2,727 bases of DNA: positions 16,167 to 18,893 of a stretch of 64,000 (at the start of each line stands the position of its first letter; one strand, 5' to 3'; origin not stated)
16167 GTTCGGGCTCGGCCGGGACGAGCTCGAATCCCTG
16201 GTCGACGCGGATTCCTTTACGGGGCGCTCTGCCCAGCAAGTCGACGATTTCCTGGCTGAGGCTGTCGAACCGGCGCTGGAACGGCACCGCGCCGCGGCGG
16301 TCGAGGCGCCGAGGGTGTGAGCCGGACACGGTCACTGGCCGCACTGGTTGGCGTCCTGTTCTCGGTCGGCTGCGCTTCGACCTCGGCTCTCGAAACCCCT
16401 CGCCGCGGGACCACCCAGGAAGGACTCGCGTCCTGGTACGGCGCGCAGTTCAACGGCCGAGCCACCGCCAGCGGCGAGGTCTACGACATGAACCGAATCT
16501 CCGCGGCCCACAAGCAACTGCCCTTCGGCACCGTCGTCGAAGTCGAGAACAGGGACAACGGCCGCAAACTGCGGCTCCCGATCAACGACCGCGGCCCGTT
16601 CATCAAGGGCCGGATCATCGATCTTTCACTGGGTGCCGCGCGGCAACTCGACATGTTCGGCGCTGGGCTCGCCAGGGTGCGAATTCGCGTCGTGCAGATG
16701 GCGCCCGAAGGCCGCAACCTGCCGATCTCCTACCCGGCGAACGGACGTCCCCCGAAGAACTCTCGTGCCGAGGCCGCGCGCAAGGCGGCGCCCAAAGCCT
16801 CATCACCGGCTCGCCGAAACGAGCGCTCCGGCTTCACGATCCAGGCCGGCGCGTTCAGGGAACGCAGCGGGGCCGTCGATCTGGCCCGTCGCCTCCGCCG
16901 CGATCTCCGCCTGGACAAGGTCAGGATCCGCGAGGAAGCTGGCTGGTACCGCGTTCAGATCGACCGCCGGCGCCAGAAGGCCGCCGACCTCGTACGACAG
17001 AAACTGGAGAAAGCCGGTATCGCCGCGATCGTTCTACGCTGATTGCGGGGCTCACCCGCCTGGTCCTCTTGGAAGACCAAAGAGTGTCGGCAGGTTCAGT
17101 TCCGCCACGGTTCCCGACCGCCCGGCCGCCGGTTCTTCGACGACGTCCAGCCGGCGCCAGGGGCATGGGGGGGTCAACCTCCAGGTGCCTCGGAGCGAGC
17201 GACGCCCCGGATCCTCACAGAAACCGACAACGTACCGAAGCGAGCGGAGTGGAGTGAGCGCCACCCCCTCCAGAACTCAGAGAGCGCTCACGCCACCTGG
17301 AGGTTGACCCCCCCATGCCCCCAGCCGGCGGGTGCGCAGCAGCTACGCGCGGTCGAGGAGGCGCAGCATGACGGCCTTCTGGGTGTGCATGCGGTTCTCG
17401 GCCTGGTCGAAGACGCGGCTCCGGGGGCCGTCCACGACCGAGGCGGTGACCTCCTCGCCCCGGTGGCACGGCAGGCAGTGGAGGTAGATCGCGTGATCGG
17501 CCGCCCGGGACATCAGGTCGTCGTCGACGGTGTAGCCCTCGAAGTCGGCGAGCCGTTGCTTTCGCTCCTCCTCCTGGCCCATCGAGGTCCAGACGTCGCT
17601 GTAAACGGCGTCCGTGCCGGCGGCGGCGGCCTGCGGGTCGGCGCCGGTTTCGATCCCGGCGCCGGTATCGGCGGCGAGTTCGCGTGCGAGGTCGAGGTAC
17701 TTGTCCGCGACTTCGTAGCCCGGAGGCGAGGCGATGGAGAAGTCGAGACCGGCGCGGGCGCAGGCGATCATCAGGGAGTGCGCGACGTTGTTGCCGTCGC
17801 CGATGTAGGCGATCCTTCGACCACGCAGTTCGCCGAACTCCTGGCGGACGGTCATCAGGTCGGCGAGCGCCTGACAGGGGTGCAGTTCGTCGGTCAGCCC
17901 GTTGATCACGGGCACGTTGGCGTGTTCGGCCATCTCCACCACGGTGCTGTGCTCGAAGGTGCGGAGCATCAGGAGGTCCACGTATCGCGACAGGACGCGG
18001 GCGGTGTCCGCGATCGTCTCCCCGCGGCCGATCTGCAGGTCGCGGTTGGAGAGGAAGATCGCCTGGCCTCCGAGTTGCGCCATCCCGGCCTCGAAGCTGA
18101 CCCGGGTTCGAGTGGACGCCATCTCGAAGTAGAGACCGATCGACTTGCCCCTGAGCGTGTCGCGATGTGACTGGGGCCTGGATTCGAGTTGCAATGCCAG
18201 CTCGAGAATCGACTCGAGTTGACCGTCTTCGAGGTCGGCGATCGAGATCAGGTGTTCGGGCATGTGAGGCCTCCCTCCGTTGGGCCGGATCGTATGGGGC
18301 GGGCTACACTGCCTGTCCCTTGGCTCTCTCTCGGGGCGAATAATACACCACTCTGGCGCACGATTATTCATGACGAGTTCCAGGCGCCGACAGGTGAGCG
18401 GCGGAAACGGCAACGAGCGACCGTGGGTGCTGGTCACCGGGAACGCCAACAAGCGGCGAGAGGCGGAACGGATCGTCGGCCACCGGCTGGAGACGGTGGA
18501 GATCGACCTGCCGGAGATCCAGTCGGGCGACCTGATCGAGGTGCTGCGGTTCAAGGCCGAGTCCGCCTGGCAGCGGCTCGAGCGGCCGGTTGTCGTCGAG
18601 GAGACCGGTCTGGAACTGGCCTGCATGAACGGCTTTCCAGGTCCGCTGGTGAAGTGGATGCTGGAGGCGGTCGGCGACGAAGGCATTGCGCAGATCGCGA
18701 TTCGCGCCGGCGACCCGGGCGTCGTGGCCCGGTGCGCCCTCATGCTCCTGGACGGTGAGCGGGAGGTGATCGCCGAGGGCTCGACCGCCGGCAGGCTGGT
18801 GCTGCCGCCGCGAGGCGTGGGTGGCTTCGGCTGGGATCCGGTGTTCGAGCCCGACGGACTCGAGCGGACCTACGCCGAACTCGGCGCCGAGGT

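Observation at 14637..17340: Two inverted copies of a 190-bp MITE-like element with 28-bp TIRs bracket purB-rlpA; a third degenerate end lies at 35.1 kb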

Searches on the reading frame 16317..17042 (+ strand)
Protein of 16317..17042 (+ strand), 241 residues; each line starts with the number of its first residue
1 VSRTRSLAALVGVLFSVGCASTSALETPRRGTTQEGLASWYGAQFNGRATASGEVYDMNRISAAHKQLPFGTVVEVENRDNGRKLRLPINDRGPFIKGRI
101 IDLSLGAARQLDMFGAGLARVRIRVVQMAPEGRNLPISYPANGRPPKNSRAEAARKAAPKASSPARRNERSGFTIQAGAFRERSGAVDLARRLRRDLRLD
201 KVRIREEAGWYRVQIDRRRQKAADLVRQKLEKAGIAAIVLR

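Call 12: search_protein_families(library=pfam, proteins=[window:16317-17042:+])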
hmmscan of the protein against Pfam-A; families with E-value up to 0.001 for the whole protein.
window:16317-17042:+ (241 aa): 2 families
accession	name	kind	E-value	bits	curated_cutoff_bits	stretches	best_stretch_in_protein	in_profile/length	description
PF03330.24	DPBB_1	-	3e-23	82.3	28.8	1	33-123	1-83/83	Lytic transglycolase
PF05036.18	SPOR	-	6.1e-10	39.7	21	1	170-241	2-76/76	SPOR domain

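Call 41: find_homologous_proteins(query=window:16317-17042:+, max_evalue=1e-40)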
Query window:16317-17042:+ (241 aa): 163 proteins with E <= 1e-40 among 8000 candidates; the best 120 are listed.
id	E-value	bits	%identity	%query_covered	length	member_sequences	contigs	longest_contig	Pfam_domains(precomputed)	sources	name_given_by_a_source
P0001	3.4e-146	503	98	100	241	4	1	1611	PF05036.19,PF03330.25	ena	-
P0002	3.3e-133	461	90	100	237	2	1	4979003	PF05036.19,PF03330.25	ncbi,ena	-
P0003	1.3e-132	459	88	100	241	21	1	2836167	PF05036.19,PF03330.25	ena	-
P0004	8.3e-129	446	87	100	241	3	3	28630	PF05036.19,PF03330.25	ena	-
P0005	7.0e-128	443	87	100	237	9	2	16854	PF05036.19,PF03330.25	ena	-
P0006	3.9e-126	437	87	100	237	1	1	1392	PF05036.19,PF03330.25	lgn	-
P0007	5.6e-124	430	88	100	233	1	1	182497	PF05036.19,PF03330.25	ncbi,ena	-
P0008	3.8e-111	388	73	100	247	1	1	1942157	PF05036.19,PF03330.25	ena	-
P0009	2.4e-106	373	76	100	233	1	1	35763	PF05036.19,PF03330.25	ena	-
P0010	3.9e-106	372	76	100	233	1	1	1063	PF05036.19,PF03330.25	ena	-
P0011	1.8e-105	370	72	100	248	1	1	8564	PF05036.19,PF03330.25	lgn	-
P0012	1.9e-103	363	74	93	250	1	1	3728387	PF05036.19,PF03330.25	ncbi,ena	-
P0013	1.9e-98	347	69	100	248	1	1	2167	PF05036.19,PF03330.25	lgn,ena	-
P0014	3.1e-98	346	72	98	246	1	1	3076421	PF05036.19,PF03330.25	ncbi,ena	-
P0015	4.0e-98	346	70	100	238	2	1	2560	PF05036.19,PF03330.25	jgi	-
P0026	1.2e-85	305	67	92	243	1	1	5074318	PF05036.19,PF03330.25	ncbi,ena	-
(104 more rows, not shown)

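Call 42: find_encoding_contigs(protein=P0003, flank=7000, max_places=6)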
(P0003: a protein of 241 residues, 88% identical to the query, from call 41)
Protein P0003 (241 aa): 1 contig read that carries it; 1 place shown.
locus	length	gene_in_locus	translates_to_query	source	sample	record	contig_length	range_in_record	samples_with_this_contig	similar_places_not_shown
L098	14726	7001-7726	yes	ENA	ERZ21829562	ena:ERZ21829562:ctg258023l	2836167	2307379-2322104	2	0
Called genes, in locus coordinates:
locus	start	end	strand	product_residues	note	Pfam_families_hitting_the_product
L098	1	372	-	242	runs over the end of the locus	PF00696:AA_kinase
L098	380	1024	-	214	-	PF00889:EF_TS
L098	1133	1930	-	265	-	PF00318:Ribosomal_S2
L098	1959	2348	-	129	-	PF00380:Ribosomal_S9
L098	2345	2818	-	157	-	PF00572:Ribosomal_L13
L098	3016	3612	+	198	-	PF01121:CoaE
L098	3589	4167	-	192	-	PF01725:Ham1p_like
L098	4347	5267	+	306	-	PF02729:OTCace_N, PF00185:OTCace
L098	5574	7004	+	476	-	PF00206:Lyase_1, PF10397:ADSL_C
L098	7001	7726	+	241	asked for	PF03330:DPBB_1, PF05036:SPOR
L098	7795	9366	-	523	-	PF00389:2-Hacid_dh, PF02826:2-Hacid_dh_C, PF19304:PGDH_inter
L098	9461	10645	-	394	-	PF07075:NamZ_N, PF20732:NamZ_C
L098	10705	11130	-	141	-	PF01967:MoaC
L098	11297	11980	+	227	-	PF00535:Glycos_transf_2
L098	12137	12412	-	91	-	PF00216:Bac_DNA_binding, PF18291:HU-HIG, PF18175:HU-CCDC81_bac_2 (weak)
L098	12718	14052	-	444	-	PF01029:NusB, PF22458:RsmF-B_ferredox, PF01189:Methyltr_RsmB-F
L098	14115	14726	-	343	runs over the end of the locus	PF00551:Formyl_trans_N, PF02911:Formyl_trans_C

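Call 43: find_encoding_contigs(protein=P0007, flank=7000, max_places=4)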
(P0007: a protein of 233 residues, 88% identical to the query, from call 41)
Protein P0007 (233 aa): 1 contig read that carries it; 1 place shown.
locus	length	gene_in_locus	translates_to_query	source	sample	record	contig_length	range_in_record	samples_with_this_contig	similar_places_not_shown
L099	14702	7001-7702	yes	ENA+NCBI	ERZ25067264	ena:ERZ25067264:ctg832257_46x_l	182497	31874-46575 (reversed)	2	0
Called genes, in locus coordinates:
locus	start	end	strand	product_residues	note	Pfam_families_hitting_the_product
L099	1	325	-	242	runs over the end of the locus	PF00696:AA_kinase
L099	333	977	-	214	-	PF00889:EF_TS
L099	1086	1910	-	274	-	PF00318:Ribosomal_S2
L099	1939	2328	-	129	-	PF00380:Ribosomal_S9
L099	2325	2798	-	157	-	PF00572:Ribosomal_L13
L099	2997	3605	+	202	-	PF01121:CoaE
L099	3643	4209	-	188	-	PF01725:Ham1p_like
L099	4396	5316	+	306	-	PF02729:OTCace_N, PF00185:OTCace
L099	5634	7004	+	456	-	PF00206:Lyase_1, PF10397:ADSL_C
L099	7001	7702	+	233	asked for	PF03330:DPBB_1, PF05036:SPOR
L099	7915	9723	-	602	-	PF03747:ADP_ribosyl_GH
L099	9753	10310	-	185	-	-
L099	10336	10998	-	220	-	PF13358:DDE_3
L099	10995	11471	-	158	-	PF13551:HTH_29, PF13384:HTH_23 (faint), PF13565:HTH_32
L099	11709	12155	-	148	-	-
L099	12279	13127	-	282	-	PF03372:Exo_endo_phos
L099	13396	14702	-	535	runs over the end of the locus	PF00389:2-Hacid_dh, PF02826:2-Hacid_dh_C, PF19304:PGDH_inter, PF01842:ACT (weak)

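Call 44: find_encoding_contigs(protein=P0004, flank=7000, max_places=4)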
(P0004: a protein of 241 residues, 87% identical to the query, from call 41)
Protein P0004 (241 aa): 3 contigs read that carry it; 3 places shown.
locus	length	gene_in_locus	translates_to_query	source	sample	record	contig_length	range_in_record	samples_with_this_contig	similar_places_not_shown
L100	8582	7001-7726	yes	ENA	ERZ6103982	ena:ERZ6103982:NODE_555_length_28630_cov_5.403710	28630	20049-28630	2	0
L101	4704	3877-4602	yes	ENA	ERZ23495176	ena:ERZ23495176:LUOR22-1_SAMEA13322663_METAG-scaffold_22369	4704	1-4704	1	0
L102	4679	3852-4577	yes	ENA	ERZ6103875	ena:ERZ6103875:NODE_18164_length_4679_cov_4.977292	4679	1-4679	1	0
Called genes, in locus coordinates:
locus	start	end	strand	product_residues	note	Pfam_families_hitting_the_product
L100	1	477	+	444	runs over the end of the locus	PF01029:NusB, PF22458:RsmF-B_ferredox, PF01189:Methyltr_RsmB-F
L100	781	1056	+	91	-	PF00216:Bac_DNA_binding, PF18291:HU-HIG, PF18175:HU-CCDC81_bac_2 (weak)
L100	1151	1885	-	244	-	PF00535:Glycos_transf_2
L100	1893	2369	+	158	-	PF01967:MoaC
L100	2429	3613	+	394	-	PF07075:NamZ_N, PF20732:NamZ_C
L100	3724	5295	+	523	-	PF00389:2-Hacid_dh, PF02826:2-Hacid_dh_C, PF19304:PGDH_inter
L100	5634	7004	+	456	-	PF00206:Lyase_1, PF10397:ADSL_C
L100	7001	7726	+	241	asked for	PF03330:DPBB_1, PF05036:SPOR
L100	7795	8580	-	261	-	?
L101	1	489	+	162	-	?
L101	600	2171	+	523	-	PF00389:2-Hacid_dh, PF02826:2-Hacid_dh_C, PF19304:PGDH_inter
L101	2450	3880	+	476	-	PF00206:Lyase_1, PF10397:ADSL_C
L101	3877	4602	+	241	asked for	PF03330:DPBB_1, PF05036:SPOR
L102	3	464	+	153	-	?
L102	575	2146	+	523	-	PF00389:2-Hacid_dh, PF02826:2-Hacid_dh_C, PF19304:PGDH_inter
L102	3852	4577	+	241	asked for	PF03330:DPBB_1, PF05036:SPOR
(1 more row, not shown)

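Call 60: find_encoding_contigs(protein=P0008, flank=5000, max_places=2)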
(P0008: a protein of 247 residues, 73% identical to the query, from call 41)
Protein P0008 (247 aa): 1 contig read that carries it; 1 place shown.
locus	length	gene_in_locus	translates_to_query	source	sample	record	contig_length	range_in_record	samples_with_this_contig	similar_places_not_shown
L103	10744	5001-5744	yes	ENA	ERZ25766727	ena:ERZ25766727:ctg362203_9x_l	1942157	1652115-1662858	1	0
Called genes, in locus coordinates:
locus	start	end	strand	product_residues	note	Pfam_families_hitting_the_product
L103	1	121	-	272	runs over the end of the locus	PF00318:Ribosomal_S2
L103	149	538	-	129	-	PF00380:Ribosomal_S9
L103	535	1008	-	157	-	PF00572:Ribosomal_L13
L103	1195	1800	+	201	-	PF01121:CoaE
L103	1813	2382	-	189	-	PF01725:Ham1p_like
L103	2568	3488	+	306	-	PF02729:OTCace_N, PF00185:OTCace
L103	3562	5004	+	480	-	PF00206:Lyase_1, PF10397:ADSL_C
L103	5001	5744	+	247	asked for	PF03330:DPBB_1, PF05036:SPOR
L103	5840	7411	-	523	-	PF00389:2-Hacid_dh, PF02826:2-Hacid_dh_C, PF19304:PGDH_inter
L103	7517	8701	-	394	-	PF07075:NamZ_N, PF20732:NamZ_C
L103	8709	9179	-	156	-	PF01967:MoaC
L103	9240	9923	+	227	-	PF00535:Glycos_transf_2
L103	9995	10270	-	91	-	PF00216:Bac_DNA_binding, PF18291:HU-HIG, PF18175:HU-CCDC81_bac_2 (weak)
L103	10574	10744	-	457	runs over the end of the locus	PF01029:NusB, PF22458:RsmF-B_ferredox, PF01189:Methyltr_RsmB-F, PF13649:Methyltransf_25 (faint)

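Call 61: find_encoding_contigs(protein=P0012, flank=5000, max_places=2)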
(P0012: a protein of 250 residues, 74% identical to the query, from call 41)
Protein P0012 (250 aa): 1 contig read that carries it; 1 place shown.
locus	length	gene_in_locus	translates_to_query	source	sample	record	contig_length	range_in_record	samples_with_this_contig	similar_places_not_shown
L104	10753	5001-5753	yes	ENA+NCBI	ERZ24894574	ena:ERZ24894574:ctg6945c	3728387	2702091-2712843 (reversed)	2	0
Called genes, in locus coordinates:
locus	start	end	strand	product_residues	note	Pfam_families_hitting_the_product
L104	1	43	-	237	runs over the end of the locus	PF00696:AA_kinase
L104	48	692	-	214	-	PF00889:EF_TS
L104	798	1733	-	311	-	PF00318:Ribosomal_S2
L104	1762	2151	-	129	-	PF00380:Ribosomal_S9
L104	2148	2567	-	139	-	PF00572:Ribosomal_L13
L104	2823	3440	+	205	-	PF01121:CoaE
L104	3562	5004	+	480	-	PF00206:Lyase_1, PF10397:ADSL_C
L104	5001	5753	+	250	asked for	PF03330:DPBB_1, PF05036:SPOR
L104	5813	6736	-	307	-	PF02729:OTCace_N, PF00185:OTCace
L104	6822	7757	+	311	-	PF12804:NTP_transf_3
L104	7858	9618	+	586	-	PF00474:SSF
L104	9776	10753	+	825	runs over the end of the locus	PF13620:CarboxypepD_reg, PF13715:CarbopepD_reg_2, PF07715:Plug, PF00593:TonB_dep_Rec_b-barrel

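Call 62: find_encoding_contigs(protein=P0026, flank=5000, max_places=2)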
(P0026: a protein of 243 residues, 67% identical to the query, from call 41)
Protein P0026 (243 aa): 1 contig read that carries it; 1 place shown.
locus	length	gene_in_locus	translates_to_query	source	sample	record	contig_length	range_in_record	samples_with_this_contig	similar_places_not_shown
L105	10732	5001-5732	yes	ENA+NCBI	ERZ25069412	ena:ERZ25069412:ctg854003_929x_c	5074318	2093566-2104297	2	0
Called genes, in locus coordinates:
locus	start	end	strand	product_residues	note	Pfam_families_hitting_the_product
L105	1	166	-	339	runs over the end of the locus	-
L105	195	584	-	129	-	PF00380:Ribosomal_S9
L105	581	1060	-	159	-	PF00572:Ribosomal_L13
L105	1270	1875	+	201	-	PF01121:CoaE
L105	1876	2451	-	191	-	PF01725:Ham1p_like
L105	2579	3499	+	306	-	PF02729:OTCace_N, PF00185:OTCace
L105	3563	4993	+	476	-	PF00206:Lyase_1, PF10397:ADSL_C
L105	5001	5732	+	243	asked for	PF03330:DPBB_1, PF05036:SPOR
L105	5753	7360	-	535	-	PF00389:2-Hacid_dh, PF02826:2-Hacid_dh_C, PF19304:PGDH_inter, PF01842:ACT (weak)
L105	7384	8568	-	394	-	PF07075:NamZ_N, PF20732:NamZ_C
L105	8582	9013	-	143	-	PF01967:MoaC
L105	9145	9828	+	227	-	PF00535:Glycos_transf_2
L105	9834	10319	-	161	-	PF00005:ABC_tran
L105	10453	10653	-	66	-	-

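Call 63: find_encoding_contigs(protein=P0005, flank=5000, max_places=3)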
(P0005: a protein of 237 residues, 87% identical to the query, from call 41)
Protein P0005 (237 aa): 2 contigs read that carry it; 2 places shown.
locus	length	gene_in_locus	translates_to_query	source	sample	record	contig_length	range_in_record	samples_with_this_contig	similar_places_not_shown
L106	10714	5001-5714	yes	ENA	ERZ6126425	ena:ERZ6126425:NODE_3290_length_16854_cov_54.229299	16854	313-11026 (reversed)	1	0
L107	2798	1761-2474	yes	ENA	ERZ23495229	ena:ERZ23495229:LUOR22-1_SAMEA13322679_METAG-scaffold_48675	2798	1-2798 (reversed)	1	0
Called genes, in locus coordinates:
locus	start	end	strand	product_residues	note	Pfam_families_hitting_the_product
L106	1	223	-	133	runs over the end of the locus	PF00380:Ribosomal_S9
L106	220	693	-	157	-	PF00572:Ribosomal_L13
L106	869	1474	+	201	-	PF01121:CoaE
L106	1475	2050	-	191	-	PF01725:Ham1p_like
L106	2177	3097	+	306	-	PF02729:OTCace_N, PF00185:OTCace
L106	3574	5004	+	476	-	PF00206:Lyase_1, PF10397:ADSL_C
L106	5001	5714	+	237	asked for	PF03330:DPBB_1, PF05036:SPOR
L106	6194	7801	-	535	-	PF00389:2-Hacid_dh, PF02826:2-Hacid_dh_C, PF19304:PGDH_inter, PF01842:ACT (weak)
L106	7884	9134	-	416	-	PF07075:NamZ_N, PF20732:NamZ_C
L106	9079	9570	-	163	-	PF01967:MoaC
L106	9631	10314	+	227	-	PF00535:Glycos_transf_2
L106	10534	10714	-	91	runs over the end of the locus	PF00216:Bac_DNA_binding, PF18291:HU-HIG, PF18175:HU-CCDC81_bac_2 (weak)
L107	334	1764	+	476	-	PF00206:Lyase_1, PF10397:ADSL_C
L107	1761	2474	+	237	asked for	PF03330:DPBB_1, PF05036:SPOR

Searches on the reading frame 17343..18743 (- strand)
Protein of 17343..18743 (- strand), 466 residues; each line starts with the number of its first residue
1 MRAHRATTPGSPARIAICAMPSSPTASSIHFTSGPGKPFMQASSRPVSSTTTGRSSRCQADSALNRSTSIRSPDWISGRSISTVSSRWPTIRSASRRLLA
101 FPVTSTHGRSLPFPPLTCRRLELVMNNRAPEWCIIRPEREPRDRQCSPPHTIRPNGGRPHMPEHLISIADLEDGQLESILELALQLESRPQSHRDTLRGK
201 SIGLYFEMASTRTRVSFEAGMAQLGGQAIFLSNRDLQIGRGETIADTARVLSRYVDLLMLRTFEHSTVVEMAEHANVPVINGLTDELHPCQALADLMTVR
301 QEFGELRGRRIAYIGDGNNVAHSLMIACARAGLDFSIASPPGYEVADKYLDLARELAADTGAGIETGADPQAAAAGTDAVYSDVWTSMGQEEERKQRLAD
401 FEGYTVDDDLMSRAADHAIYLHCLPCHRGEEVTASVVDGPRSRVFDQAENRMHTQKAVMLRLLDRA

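Call 12: search_protein_families(library=pfam, proteins=[window:17343-18743:-])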
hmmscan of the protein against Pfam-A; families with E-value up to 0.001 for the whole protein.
window:17343-18743:- (466 aa): 2 families
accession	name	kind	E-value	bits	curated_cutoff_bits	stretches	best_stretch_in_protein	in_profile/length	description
PF00185.30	OTCace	-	2.9e-56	190.3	29.4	1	308-460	2-155/157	Aspartate/ornithine carbamoyltransferase, Asp/Orn binding domain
PF02729.26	OTCace_N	-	1.7e-49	168.2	29.9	1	164-301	2-148/148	Aspartate/ornithine carbamoyltransferase, carbamoyl-P binding domain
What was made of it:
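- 17343..18275 (-): argF (ornithine carbamoyltransferase), the fixed right flank. Pfam OTCace_N and OTCace (call 12).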
